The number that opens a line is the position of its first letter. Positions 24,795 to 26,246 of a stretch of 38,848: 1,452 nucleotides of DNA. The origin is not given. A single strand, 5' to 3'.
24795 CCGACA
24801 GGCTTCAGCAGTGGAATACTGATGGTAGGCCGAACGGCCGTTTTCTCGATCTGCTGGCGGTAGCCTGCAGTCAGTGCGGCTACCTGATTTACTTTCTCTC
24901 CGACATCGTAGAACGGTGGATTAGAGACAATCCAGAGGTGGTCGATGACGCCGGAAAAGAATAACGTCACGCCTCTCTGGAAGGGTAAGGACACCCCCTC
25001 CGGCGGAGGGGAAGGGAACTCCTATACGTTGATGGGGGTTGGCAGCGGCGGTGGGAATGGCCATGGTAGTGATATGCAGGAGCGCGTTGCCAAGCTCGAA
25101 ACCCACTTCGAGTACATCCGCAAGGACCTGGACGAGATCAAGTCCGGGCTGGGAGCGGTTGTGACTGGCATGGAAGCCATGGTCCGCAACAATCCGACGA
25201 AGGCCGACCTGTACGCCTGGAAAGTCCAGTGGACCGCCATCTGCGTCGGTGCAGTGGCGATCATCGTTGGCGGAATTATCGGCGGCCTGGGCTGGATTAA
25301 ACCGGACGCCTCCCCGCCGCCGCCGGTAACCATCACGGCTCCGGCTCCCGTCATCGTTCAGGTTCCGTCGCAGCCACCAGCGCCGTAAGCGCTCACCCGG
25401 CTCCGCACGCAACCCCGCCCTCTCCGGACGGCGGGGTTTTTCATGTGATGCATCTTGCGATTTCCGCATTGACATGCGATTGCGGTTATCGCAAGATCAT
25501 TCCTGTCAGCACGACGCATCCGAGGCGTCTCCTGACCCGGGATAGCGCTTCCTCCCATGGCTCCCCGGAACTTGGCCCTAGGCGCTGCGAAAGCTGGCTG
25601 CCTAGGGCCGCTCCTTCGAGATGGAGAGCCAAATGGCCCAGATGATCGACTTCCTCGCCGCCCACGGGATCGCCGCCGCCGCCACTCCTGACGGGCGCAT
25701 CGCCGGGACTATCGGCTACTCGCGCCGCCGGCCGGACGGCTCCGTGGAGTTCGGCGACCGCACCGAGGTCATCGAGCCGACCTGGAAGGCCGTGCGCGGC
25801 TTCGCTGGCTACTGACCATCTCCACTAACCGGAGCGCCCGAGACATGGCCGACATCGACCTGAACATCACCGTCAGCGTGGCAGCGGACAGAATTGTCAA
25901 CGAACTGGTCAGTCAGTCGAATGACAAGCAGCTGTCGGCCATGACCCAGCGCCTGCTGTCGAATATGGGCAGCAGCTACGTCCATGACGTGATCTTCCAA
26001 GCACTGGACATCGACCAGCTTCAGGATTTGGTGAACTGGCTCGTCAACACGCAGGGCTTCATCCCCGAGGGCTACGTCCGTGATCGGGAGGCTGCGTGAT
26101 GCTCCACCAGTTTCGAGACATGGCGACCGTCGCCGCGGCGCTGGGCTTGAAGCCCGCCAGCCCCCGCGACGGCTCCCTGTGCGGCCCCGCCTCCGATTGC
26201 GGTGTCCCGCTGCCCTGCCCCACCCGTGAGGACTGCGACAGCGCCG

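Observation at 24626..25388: Two passenger genes on the cI transcript: zinc-ribbon protein plus XhlA-like membrane protein (Rex-like position)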

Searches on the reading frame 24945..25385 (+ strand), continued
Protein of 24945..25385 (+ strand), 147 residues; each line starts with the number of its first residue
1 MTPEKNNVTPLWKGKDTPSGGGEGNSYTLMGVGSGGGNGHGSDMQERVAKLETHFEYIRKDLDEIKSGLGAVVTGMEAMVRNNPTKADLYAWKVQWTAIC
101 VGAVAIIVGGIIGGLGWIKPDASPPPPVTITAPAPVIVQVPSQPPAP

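Call 75: search_protein_families(library=pfam, proteins=[L015:3872-4312:+, L013:3893-4309:+], max_evalue=0.1)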
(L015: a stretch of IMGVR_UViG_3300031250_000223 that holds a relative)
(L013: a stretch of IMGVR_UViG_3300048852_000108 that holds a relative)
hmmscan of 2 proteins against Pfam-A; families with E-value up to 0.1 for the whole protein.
L015:3872-4312:+ (147 aa): 0 families

L013:3893-4309:+ (139 aa): 0 families

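Call 76: find_related_loci(query=A2, collection=genome_contigs, flank=4000)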
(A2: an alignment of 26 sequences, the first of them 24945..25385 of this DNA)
Query A2 (147 aa) in genome_contigs; peptide patterns used: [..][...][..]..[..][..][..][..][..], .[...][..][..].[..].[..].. (x = any residue, [..] = any of these).
462 stretches matched a pattern; 10 encode a relative of the query (tblastn E <= 1e-3); 10 distinct loci.
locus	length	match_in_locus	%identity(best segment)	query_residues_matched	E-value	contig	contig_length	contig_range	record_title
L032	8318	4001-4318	49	35-146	2e-29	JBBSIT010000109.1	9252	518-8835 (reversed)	MAG: Acetobacterales bacterium isolate LS3_sbin.48 LS3_sbin.48_K_670311_L_9252_cov_13.8943, whole genome shotgun sequenc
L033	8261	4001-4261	51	34-119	3e-25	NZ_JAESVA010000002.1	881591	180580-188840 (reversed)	Acidisoma cellulosilyticum strain HW T5.17 contig00002, whole genome shotgun sequence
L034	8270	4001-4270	44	51-147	1e-21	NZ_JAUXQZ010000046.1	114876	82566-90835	MAG: Brevundimonas sp. isolate C12_maxbin.028_sub C12_k141_546775, whole genome shotgun sequence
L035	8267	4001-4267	53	47-133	2e-20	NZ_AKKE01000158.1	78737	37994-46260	Novosphingobium sp. AP12 PMI02_contig_442.442, whole genome shotgun sequence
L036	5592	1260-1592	44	30-141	7e-18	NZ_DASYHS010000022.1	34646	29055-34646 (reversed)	MAG: Arenibaculum sp. isolate SMAG_U4246 k141_6028, whole genome shotgun sequence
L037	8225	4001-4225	65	46-124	4e-17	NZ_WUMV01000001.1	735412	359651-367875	Stappia sediminis strain BGMRC 2046 Scaffold1_1, whole genome shotgun sequence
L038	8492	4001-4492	49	31-126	6e-16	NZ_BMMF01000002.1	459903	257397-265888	Salinarimonas ramus strain CGMCC 1.9161 sequence02, whole genome shotgun sequence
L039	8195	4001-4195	49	44-120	6e-16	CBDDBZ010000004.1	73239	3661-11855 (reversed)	MAG: Alphaproteobacteria bacterium isolate 82e3e997-94bf-4ed4-96a9-52cc9dd3c8b1 genome assembly, contig: contig_4, whole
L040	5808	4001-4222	54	44-121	2e-11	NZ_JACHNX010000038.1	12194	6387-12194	Sphingomonas yabuuchiae strain DSM 14562 Ga0373313_38, whole genome shotgun sequence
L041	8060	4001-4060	70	43-62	3e-5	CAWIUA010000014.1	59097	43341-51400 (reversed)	MAG: uncultured Alphaproteobacteria bacterium isolate MFD09603.bin.2.79 genome assembly, contig: contig_26883, whole gen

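Call 80: search_solved_structures(query=A2, max_evalue=1)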
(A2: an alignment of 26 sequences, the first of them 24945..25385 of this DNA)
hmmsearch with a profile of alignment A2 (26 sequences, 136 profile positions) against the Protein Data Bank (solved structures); distinct sequences matched with E-value up to 1: 16.
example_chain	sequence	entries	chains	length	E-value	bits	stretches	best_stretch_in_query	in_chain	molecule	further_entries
8qai_A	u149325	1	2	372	0.0022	20.8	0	61-107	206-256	sc-CC-7-LI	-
8qah_A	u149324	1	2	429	0.023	17.5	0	78-120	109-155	sc-CC-8-58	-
8ya0_Y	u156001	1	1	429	0.035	16.9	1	70-106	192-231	Protein translocase subunit SecY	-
8y9y_Y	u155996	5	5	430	0.035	16.9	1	70-106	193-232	Protein translocase subunit SecY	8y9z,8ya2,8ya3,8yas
3jqh_A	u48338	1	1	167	0.04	16.7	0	59-81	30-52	C-type lectin domain family 4 member M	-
6gap_A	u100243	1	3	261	0.098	15.4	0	29-91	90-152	Outer capsid protein sigma-1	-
6ec0_A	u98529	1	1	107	0.36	13.6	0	50-80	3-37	Keratin 1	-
6xor_A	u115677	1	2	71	0.38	13.5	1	48-83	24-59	Protein swallow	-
7xha_Y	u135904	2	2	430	0.39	13.5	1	72-106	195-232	Protein translocase subunit SecY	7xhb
9e5c_0v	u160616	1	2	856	0.43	13.3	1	39-90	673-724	Coiled-coil domain-containing protein 39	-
7sqk_B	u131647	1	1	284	0.45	13.3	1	47-91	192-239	HAUS augmin-like complex subunit 2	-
6e2j_A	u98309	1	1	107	0.54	13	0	50-80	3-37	Keratin, type II cytoskeletal 1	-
8j07_k8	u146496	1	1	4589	0.68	12.7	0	43-83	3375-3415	Dynein axonemal heavy chain 10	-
3vop_A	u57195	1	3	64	0.75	12.6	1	20-69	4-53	Protein A27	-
6ek4_A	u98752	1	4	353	0.86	12.4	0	48-79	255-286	PaxB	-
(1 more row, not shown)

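Call 86: search_protein_families(library=pfam, alignment_id=A2, max_evalue=0.1)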
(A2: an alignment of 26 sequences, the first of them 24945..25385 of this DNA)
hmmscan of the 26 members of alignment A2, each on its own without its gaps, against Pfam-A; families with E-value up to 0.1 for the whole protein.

A. member 1, window:24945-25385:+ (147 aa): 0 families

B. families by the number of members that match (of 26 scanned): 20 families
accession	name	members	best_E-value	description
PF05377.16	FlaC_arch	6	0.0011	Flagella accessory protein C (FlaC)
PF02346.21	Vac_Fusion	4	0.041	Chordopoxvirus multifunctional envelope protein A27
PF02404.20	SCF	3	0.0042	Stem cell factor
PF04102.17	SlyX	2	0.0059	SlyX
PF23831.1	DUF7201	2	0.035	Coiled-coil region of unknown function (DUF7201)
PF10779.14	XhlA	2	0.04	Haemolysin XhlA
PF23991.1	DUF7310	2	0.047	Coiled-coil region of unknown function (DUF7310)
PF10241.14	KxDL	2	0.075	Uncharacterized conserved protein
PF07889.17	DUF1664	1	0.004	Protein of unknown function (DUF1664)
PF23714.1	Rv3627c_N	1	0.0048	Carboxypeptidase Rv3627c-like, N-terminal domain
PF06013.18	WXG100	1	0.0074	Proteins of 100 residues with WXG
PF09632.15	Rac1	1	0.011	Rac1-binding domain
PF04108.17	ATG17_like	1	0.013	Autophagy protein ATG17-like domain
PF04912.19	Dynamitin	1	0.023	Dynamitin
PF04513.17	Baculo_PEP_C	1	0.029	Baculovirus polyhedron envelope protein, PEP, C terminus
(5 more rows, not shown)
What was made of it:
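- On XhlA (PF10779): Of 26 relatives, 2 hit at E>=0.04 (call 86).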

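Call 93: search_protein_families(library=padloc, proteins=[L013:4293-4700:+], max_evalue=1)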
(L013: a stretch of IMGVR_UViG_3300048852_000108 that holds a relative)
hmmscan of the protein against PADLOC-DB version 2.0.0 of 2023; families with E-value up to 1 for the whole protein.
L013:4293-4700:+ (136 aa): 4 families
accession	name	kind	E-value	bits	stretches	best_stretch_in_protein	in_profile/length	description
PDLC04347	PDC-M03B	-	5.6e-07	27.4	1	12-81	134-200/245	-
PDLC04352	PDC-M03B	-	6.8e-06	23.8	1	31-87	154-210/250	-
PDLC04349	PDC-M03B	-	7.9e-06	23.6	1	10-82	134-206/232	-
PDLC04351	PDC-M03B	-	0.033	11.7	1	30-75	151-198/255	-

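Call 104: search_protein_families(library=phrogs, alignment_id=A2, max_evalue=0.01)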
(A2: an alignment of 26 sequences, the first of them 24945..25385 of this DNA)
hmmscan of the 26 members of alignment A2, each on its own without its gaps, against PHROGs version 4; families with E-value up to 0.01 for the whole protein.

A. member 1, window:24945-25385:+ (147 aa): 3 families
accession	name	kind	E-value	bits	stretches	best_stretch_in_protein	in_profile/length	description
phrog_3556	-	unknown function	3e-09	37.4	1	31-76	159-204/276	-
phrog_6324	-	unknown function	2.3e-08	35.3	1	33-102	20-82/94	-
phrog_6136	-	unknown function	2.4e-06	28.5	1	34-106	29-95/120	-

B. families by the number of members that match (of 26 scanned): 13 families
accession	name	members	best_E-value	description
phrog_3556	-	24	6.5e-11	-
phrog_6136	-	21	7.2e-08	-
phrog_6324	-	19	2.3e-08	-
phrog_1193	-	15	0.00022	hemolysin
phrog_10340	-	10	0.00031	holin/anti-holin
phrog_5553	-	3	0.0037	-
phrog_16654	-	2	0.00035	-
phrog_937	-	2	0.0014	hemolysin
phrog_31408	-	1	5.6e-05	-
phrog_21748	-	1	0.00093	-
phrog_36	-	1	0.0034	transcriptional regulator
phrog_25886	-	1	0.0039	-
phrog_12015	-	1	0.0041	-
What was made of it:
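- Remote similarity of the ORF2 family to the PHROGs labelled 'hemolysin' (15 of 26, best 2.2e-4) and 'holin/anti-holin' (10 of 26, best 3.1e-4) fits a membrane-perturbing effector (call 104). The 'hemolysin' phrog_1193 was hit by 15 of 26 relatives and the 'holin/anti-holin' phrog_10340 by 10 of 26 (call 104).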

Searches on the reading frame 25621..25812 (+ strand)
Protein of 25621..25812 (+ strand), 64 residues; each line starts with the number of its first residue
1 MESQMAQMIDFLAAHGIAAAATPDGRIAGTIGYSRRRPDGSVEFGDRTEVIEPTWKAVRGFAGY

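Call 6: search_protein_families(library=pfam, proteins=[window:25621-25812:+], max_evalue=1)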
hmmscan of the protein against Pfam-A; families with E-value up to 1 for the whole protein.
window:25621-25812:+ (64 aa): 0 families

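Call 7: search_protein_families(library=phrogs, proteins=[window:25621-25812:+], max_evalue=1)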
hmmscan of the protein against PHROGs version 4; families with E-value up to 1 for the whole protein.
window:25621-25812:+ (64 aa): 2 families
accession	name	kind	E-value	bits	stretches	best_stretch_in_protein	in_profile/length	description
phrog_31662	-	unknown function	0.11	13.7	1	5-64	6-63/63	-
phrog_22947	-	unknown function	0.17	12.9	1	8-27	1-20/63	-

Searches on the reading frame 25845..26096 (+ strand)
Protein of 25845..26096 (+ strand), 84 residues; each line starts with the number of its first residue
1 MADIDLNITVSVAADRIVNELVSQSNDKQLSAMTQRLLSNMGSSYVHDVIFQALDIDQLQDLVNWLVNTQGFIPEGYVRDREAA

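Call 6: search_protein_families(library=pfam, proteins=[window:25845-26096:+], max_evalue=1)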
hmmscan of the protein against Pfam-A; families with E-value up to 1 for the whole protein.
window:25845-26096:+ (84 aa): 0 families

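Call 7: search_protein_families(library=phrogs, proteins=[window:25845-26096:+], max_evalue=1)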
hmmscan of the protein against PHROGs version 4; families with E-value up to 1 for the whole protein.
window:25845-26096:+ (84 aa): 2 families
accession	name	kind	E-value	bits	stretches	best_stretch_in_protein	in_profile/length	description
phrog_24804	-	unknown function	0.13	13.1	1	34-75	37-79/165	-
phrog_19602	-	tail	0.16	11.7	1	8-71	178-241/504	tail fiber protein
